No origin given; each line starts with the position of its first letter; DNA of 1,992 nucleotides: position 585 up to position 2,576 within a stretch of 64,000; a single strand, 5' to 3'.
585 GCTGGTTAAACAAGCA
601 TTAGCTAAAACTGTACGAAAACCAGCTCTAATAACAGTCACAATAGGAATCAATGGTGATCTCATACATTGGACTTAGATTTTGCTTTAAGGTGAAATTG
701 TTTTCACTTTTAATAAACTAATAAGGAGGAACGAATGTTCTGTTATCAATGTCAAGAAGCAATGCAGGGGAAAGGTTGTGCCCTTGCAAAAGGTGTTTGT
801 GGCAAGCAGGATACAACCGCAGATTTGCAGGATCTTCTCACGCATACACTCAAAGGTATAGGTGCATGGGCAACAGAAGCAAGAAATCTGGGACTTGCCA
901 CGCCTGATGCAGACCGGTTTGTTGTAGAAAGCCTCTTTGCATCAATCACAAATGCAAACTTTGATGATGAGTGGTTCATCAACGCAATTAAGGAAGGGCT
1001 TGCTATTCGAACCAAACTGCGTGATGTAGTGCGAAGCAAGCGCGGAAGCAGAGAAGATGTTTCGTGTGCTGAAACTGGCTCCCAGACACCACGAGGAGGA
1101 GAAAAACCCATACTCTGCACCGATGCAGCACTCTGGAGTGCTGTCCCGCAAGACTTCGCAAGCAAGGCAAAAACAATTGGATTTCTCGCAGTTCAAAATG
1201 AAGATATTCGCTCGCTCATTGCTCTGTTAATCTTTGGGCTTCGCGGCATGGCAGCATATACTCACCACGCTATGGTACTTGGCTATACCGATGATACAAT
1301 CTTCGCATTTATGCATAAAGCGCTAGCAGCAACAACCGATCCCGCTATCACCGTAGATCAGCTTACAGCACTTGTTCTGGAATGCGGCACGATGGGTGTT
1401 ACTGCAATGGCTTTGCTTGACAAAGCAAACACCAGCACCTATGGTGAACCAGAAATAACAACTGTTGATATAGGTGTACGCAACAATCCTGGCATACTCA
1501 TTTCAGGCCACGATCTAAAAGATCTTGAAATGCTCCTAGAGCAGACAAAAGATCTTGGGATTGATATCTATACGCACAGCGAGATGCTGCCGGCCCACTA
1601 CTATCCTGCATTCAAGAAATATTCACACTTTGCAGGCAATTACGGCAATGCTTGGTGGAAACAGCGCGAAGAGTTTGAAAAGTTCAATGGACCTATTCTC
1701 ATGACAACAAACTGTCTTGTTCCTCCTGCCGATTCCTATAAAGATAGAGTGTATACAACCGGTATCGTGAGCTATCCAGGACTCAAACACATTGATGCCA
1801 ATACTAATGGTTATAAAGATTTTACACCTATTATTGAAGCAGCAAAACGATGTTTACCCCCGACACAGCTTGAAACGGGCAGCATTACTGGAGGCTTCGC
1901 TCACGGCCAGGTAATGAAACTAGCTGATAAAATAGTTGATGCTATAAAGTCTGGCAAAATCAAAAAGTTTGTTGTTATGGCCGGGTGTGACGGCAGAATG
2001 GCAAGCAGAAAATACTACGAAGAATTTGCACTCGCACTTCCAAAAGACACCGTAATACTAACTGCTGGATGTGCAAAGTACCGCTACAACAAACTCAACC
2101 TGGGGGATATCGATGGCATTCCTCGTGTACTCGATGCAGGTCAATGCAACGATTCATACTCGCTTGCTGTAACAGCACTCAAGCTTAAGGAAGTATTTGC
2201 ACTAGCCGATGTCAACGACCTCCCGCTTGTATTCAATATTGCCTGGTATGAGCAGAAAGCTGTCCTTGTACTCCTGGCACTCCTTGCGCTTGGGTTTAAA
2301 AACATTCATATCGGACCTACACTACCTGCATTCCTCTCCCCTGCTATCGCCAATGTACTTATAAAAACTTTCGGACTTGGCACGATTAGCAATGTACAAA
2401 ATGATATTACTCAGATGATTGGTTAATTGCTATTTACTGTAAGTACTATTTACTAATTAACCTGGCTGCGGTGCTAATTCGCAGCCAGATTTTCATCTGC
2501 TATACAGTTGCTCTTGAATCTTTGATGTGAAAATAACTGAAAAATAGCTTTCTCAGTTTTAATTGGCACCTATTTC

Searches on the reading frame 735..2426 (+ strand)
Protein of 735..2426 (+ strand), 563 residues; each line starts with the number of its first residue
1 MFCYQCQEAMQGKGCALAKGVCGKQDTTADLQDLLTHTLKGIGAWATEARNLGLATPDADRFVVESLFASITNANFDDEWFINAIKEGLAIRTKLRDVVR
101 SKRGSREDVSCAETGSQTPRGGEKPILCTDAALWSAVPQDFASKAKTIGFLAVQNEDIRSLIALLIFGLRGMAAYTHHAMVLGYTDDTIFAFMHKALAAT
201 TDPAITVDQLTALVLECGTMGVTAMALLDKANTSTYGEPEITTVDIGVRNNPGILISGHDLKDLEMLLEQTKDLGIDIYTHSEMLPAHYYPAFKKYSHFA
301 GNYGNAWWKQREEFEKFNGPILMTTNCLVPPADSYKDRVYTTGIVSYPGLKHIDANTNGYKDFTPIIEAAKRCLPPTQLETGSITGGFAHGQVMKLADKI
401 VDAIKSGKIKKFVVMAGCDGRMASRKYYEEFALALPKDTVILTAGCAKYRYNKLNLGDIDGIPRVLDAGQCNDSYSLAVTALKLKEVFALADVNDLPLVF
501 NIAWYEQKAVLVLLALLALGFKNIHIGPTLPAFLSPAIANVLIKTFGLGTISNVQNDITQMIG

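Call 76: find_encoding_contigs(protein=window:735-2426:+, flank=10000, max_places=2)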
Protein window:735-2426:+ (563 aa): 19 contigs read that carry it; 2 places shown.
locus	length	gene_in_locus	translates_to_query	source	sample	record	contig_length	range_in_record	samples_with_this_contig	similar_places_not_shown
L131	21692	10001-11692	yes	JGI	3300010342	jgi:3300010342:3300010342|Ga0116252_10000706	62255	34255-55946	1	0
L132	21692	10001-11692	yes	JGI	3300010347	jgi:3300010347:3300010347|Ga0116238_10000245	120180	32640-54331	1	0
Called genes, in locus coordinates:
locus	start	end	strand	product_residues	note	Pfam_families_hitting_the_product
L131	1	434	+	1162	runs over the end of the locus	PF00580:UvrD-helicase, PF13245:AAA_19 (faint), PF13361:UvrD_C, PF13538:UvrD_C_2 (faint)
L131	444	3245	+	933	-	PF12705:PDDEXK_1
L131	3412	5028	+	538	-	PF00474:SSF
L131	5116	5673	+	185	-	PF10469:AKAP7_NLS, PF02834:LigT_PEase, PF13563:2_5_RNA_ligase2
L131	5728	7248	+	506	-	PF00929:RNase_T, PF08411:ExoI_SH3, PF26016:ExoI_C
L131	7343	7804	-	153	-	PF01145:Band_7 (weak)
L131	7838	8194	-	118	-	PF01145:Band_7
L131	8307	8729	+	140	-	PF02082:Rrf2, PF03444:WHD_HrcA (weak), PF01047:MarR (faint), PF13545:HTH_Crp_2 (faint)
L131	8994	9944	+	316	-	PF00037:Fer4, PF12837:Fer4_6, PF12838:Fer4_7 (faint), PF13237:Fer4_10, PF14697:Fer4_21 (weak), PF13187:Fer4_9 (weak), PF13484:Fer4_16 (faint), PF27217:AF_0155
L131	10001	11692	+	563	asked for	PF03063:Prismane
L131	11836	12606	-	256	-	PF25302:NADase_transloc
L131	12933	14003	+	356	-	-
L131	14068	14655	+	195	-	-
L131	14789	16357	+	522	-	PF09043:Lys-AminoMut_A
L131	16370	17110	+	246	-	PF16554:OAM_dimer, PF02310:B12-binding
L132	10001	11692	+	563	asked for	PF03063:Prismane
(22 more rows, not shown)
